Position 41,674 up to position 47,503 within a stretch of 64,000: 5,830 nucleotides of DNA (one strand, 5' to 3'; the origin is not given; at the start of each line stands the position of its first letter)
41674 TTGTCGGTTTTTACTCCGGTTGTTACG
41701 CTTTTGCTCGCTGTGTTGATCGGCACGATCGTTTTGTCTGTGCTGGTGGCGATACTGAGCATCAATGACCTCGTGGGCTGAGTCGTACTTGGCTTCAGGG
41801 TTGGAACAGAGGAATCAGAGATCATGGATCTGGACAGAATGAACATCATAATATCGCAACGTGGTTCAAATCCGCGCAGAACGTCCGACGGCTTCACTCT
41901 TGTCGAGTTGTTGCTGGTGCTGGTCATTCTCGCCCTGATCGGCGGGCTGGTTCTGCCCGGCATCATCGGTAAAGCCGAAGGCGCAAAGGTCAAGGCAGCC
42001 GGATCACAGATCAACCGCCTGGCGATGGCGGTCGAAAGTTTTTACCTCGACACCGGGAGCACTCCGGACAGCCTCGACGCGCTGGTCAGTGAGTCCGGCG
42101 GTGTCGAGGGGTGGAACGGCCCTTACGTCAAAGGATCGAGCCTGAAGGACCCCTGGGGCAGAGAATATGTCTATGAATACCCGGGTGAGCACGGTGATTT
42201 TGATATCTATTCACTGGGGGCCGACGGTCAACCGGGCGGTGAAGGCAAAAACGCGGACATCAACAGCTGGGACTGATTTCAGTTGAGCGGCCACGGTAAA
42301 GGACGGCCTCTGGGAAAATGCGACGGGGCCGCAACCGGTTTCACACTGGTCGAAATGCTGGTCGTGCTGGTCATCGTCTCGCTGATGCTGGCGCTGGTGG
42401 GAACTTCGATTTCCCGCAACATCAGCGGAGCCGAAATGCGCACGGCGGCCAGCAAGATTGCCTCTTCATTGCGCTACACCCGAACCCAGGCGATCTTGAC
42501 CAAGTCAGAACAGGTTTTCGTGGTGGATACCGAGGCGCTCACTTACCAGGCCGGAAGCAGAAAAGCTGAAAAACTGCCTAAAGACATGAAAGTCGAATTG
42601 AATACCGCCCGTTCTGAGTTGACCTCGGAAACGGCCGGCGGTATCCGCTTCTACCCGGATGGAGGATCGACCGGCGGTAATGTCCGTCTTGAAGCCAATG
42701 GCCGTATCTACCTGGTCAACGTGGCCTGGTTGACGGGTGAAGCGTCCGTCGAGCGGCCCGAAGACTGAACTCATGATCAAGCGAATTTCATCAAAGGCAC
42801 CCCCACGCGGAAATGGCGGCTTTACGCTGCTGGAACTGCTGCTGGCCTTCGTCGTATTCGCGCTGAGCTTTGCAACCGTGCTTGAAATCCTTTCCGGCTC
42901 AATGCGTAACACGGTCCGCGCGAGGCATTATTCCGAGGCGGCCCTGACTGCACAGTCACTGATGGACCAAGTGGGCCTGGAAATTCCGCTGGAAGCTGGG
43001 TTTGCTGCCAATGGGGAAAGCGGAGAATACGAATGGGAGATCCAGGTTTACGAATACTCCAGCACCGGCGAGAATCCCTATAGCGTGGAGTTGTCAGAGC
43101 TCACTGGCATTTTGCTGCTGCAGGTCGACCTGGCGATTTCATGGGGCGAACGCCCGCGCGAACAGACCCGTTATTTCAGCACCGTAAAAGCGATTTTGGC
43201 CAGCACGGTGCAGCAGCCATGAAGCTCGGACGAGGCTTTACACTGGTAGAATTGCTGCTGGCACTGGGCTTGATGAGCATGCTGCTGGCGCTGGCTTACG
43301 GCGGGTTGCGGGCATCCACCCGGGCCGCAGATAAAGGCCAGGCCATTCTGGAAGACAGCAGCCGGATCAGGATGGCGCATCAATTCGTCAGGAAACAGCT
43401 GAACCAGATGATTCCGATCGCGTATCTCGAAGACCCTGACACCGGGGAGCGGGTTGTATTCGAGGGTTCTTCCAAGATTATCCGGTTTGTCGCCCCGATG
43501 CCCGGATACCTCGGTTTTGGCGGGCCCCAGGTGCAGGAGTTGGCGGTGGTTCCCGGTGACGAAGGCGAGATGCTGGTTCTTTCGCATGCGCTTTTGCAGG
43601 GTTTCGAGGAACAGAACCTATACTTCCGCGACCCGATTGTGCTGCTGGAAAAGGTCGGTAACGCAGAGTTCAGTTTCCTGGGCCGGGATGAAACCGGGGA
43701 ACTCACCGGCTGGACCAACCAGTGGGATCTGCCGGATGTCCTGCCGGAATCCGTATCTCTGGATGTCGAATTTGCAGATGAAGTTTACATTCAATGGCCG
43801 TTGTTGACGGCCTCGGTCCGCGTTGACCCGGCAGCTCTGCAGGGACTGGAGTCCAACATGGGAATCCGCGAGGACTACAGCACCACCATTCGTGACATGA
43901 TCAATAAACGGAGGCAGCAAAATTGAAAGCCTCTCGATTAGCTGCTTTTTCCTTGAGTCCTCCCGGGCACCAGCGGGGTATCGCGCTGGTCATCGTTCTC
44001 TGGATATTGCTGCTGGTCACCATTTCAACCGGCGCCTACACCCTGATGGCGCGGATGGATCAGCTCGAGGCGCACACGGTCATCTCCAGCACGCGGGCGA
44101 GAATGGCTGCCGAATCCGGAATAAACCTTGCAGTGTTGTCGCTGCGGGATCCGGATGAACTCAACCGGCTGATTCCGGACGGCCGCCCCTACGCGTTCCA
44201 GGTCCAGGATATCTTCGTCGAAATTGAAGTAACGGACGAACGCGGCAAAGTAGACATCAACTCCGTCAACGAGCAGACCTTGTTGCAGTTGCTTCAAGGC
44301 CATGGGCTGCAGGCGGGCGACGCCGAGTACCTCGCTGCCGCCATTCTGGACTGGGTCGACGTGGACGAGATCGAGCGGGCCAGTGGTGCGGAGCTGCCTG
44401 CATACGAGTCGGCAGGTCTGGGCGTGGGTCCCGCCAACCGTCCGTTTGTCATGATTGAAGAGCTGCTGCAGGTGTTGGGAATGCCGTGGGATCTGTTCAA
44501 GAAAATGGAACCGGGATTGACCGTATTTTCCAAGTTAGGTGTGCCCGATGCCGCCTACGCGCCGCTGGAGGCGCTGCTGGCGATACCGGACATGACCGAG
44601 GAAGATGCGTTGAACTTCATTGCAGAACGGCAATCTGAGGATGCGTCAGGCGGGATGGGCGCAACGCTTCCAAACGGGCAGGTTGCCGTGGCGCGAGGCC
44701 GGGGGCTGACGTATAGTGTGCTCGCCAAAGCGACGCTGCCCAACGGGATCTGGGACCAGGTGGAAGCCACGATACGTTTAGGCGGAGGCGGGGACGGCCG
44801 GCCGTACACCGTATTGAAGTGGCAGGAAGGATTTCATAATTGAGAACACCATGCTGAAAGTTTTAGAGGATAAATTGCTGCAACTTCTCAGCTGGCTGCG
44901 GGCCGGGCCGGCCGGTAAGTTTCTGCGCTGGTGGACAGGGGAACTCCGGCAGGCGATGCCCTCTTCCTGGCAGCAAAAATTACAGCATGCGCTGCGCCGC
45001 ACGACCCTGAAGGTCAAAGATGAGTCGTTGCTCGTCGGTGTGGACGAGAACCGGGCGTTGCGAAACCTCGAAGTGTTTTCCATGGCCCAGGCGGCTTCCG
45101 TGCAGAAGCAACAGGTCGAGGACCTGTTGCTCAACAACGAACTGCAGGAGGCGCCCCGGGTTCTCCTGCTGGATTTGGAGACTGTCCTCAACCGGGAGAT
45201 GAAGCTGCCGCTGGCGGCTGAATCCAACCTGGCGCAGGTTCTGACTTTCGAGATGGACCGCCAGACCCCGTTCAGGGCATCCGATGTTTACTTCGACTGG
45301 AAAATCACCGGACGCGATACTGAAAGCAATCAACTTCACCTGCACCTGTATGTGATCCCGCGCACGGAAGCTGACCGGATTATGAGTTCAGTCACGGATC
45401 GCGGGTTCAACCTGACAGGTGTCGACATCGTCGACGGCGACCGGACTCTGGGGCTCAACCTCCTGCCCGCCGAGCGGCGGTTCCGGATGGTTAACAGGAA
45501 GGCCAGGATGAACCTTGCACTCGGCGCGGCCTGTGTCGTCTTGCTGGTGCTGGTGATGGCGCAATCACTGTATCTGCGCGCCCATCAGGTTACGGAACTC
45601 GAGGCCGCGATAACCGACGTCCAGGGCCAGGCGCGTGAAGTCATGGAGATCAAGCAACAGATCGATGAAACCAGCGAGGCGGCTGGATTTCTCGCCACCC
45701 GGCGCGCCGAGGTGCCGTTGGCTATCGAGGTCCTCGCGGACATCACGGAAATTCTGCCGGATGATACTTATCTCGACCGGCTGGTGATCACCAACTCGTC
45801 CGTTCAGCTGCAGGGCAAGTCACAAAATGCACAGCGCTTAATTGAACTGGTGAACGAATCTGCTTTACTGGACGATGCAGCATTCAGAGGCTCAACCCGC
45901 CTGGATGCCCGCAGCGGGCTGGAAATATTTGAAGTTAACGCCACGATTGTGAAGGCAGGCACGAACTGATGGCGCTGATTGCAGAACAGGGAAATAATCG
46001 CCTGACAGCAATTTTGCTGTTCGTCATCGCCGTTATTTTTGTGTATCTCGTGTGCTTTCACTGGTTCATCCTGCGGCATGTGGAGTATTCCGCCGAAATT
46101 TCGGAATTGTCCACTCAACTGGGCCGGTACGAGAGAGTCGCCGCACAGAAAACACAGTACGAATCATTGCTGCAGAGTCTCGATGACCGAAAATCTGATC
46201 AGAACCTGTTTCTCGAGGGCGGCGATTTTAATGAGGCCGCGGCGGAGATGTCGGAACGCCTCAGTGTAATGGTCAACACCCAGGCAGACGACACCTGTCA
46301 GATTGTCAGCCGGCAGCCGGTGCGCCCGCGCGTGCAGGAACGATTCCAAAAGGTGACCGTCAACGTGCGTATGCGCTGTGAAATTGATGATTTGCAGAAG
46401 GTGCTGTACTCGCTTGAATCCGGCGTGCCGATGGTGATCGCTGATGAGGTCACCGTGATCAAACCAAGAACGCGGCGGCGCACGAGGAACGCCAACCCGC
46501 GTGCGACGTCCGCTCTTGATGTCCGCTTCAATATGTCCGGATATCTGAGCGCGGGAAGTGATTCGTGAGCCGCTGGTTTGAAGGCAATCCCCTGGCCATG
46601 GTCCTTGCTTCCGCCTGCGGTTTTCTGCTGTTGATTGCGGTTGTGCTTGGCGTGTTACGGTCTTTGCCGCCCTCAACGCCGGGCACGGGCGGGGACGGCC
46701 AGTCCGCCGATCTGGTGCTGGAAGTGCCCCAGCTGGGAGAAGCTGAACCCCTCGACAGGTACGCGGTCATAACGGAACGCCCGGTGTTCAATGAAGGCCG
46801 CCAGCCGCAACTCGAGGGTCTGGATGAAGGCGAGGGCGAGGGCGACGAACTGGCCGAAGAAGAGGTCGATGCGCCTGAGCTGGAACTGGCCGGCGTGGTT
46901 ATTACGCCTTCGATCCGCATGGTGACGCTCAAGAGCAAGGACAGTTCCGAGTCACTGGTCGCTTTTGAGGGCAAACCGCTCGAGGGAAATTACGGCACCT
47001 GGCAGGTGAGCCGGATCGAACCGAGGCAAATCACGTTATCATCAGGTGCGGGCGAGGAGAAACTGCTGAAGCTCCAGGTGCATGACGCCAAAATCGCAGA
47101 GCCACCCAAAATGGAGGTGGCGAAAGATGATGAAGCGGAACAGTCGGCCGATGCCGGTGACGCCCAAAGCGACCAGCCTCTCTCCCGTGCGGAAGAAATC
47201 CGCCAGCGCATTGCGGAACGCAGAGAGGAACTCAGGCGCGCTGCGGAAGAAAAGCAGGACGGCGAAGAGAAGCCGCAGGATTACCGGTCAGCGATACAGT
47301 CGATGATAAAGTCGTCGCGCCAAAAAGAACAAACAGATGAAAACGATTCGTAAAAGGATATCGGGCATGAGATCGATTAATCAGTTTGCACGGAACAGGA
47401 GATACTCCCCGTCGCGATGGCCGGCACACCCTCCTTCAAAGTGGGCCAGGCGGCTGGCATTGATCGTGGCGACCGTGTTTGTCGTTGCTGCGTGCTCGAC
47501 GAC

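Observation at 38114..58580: Hypothesis: integrated surface-protein (S-layer-like) secretion and glycan-anchoring locus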

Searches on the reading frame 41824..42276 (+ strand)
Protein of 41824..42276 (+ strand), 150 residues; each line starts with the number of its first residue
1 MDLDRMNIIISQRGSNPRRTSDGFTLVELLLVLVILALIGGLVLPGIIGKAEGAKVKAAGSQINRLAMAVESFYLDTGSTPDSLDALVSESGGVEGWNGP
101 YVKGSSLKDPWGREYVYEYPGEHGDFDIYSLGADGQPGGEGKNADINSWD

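Call 4: search_protein_families(library=pfam, proteins=[window:41824-42276:+], max_evalue=0.01)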
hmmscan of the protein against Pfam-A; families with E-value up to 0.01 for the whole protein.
window:41824-42276:+ (150 aa): 2 families
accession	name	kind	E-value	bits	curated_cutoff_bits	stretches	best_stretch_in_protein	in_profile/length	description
PF08334.16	T2SSG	-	7.7e-34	116.4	21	1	47-149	2-108/108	Type II secretion system (T2SS), protein G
PF07963.17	N_methyl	-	2.3e-06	27.4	21.2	1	19-43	2-26/27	Prokaryotic N-terminal methylation motif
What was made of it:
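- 41824..42276 (+): gspG, the major pseudopilin. PF08334 E=8e-34; N_methyl motif (call 4).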

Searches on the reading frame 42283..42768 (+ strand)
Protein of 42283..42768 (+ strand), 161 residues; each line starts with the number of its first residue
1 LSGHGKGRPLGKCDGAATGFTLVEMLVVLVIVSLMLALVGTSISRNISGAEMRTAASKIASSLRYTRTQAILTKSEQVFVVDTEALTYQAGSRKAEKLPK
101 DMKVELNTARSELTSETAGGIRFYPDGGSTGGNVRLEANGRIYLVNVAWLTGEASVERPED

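Call 4: search_protein_families(library=pfam, proteins=[window:42283-42768:+], max_evalue=0.01)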
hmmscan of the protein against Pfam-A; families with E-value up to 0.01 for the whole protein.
window:42283-42768:+ (161 aa): 2 families
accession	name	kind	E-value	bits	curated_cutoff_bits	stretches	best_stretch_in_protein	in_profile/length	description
PF12019.13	GspH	-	9.5e-09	36.2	21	1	55-149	1-106/108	Type II transport protein GspH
PF07963.17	N_methyl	-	5e-05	23.1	21.2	1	19-39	6-26/27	Prokaryotic N-terminal methylation motif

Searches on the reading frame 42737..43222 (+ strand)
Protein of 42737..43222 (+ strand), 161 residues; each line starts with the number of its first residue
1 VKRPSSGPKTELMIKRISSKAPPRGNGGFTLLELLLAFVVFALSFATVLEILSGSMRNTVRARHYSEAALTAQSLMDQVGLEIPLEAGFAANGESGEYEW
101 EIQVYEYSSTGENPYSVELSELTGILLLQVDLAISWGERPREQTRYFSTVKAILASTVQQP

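Call 4: search_protein_families(library=pfam, proteins=[window:42737-43222:+], max_evalue=0.01)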
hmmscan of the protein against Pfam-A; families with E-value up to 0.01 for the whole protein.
window:42737-43222:+ (161 aa): 1 family
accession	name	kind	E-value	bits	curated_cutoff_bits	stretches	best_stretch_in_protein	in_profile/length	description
PF07963.17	N_methyl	-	1.6e-05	24.7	21.2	1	24-48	2-26/27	Prokaryotic N-terminal methylation motif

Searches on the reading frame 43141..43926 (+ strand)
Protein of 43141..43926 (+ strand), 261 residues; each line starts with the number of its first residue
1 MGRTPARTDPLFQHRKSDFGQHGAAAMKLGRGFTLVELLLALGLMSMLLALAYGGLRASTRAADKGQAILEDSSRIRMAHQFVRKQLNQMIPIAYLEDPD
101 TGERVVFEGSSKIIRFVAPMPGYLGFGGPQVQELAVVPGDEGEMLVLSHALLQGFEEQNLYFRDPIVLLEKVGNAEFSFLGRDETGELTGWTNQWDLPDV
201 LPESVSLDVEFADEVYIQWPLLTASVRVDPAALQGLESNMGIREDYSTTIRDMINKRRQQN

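Call 4: search_protein_families(library=pfam, proteins=[window:43141-43926:+], max_evalue=0.01)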
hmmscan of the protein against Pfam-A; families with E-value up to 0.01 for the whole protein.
window:43141-43926:+ (261 aa): 1 family
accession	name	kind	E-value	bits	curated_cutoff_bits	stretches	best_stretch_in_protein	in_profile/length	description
PF07963.17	N_methyl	-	7e-06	25.8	21.2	1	31-53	5-27/27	Prokaryotic N-terminal methylation motif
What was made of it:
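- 42283..43926 (+): gspH, gspI and gspJ, the minor pseudopilins (42283-42768, 42737-43222, 43141-43926). All three carry the N_methyl motif (call 4).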

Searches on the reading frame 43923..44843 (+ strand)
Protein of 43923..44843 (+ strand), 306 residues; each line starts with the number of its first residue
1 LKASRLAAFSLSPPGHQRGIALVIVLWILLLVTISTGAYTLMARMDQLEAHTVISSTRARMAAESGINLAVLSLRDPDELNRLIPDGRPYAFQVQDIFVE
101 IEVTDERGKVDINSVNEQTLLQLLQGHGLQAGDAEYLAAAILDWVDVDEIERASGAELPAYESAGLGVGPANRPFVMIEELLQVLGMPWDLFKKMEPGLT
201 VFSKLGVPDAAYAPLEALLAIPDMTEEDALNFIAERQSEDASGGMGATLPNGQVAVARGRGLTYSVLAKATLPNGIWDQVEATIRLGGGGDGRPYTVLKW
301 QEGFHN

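Call 4: search_protein_families(library=pfam, proteins=[window:43923-44843:+], max_evalue=0.01)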
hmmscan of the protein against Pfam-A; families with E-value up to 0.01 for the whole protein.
window:43923-44843:+ (306 aa): 1 family
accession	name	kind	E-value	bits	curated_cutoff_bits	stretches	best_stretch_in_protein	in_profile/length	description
PF21687.3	T2SSK_1st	-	6.9e-16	59.3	26.2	1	112-202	15-105/107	Type II secretion system (T2SS), protein K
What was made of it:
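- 43923..44843 (+): gspK. PF21687 E=7e-16 (call 4).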

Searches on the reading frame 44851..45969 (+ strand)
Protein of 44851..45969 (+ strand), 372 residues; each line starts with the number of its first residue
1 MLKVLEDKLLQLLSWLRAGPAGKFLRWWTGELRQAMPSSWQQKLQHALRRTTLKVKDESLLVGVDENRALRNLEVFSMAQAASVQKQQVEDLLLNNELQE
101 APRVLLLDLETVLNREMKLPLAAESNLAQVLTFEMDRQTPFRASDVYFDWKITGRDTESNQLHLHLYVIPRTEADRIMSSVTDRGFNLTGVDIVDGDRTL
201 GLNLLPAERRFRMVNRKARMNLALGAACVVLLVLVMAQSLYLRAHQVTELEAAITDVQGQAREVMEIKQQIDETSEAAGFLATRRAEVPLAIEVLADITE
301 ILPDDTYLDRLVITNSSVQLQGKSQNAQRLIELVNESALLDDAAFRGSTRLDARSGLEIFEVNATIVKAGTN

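Call 4: search_protein_families(library=pfam, proteins=[window:44851-45969:+], max_evalue=0.01)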
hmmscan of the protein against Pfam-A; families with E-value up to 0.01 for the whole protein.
window:44851-45969:+ (372 aa): 2 families
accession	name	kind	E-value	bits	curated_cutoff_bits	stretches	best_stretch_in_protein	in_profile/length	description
PF05137.18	PilN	-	2.4e-08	34.3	22.8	1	294-366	2-78/78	Fimbrial assembly protein (PilN)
PF05531.17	NPV_P10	-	0.0021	18.9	29.8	1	245-303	18-66/75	Nucleopolyhedrovirus P10 protein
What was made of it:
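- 44851..45969 (+): gspL-like assembly protein with a PilN domain. PF05137 E=2e-8 (call 4).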

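Call 6: search_protein_families(library=ncbifam, proteins=[window:44851-45969:+], max_evalue=0.01)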
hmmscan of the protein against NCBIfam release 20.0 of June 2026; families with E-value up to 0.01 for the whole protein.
window:44851-45969:+ (372 aa): 1 family
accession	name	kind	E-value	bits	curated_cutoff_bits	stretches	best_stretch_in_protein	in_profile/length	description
NF045709.1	Amuc_1101_fam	equivalog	2.3e-09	36.6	650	1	111-193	80-160/608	Amuc_1101 family PilM-like pilus complex protein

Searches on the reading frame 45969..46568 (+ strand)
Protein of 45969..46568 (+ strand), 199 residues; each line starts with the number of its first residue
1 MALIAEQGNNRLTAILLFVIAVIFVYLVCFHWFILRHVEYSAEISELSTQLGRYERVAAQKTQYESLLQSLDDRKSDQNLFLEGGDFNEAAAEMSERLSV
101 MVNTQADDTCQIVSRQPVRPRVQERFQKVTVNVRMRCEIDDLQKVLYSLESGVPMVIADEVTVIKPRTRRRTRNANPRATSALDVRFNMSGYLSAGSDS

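Call 4: search_protein_families(library=pfam, proteins=[window:45969-46568:+], max_evalue=0.01)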
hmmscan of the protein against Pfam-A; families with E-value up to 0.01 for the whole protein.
window:45969-46568:+ (199 aa): 1 family
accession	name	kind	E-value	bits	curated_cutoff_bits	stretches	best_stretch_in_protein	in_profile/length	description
PF10741.14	T2SSM_b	-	8.4e-19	67.9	21.7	1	78-192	3-110/111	Type II secretion system (T2SS), protein M subtype b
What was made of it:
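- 45969..46568 (+): gspM, XpsM type. PF10741 (call 4).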

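Call 6: search_protein_families(library=ncbifam, proteins=[window:45969-46568:+], max_evalue=0.01)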
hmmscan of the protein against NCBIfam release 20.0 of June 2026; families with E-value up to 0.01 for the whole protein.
window:45969-46568:+ (199 aa): 1 family
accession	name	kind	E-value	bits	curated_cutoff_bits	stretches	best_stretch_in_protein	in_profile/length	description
NF040576.1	T2SS_GspM_XpsM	equivalog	1.5e-38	132.2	60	1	11-194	1-179/180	type II secretion system protein GspM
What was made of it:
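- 45969..46568 (+): NF040576 E=1.5e-38, 132 bits against a cut-off of 60 (call 6).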

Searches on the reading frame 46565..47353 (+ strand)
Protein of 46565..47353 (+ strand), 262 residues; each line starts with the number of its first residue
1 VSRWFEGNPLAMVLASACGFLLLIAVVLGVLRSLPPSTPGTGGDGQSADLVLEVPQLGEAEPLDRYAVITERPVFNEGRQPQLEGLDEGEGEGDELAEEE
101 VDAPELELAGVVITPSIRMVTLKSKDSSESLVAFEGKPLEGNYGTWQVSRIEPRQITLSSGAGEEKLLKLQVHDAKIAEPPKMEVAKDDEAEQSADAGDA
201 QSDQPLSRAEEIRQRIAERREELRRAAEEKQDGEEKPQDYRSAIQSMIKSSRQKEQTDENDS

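Call 5: search_protein_families(library=pfam, proteins=[window:46565-47353:+], max_evalue=0.01)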
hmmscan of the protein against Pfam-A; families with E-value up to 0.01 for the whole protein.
window:46565-47353:+ (262 aa): 0 families

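Call 6: search_protein_families(library=ncbifam, proteins=[window:46565-47353:+], max_evalue=0.01)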
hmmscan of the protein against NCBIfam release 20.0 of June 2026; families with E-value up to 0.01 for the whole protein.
window:46565-47353:+ (262 aa): 1 family
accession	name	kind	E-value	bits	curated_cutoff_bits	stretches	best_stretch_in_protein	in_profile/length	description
NF041470.1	sec_prot_XpsN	equivalog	1.9e-13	50.6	400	1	61-222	60-210/260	type II secretion system protein XpsN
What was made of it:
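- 46565..47353 (+): XpsN-like protein, the equivalent of GspC without a PDZ domain. NF041470 E=2e-13, below the cut-off (call 6).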
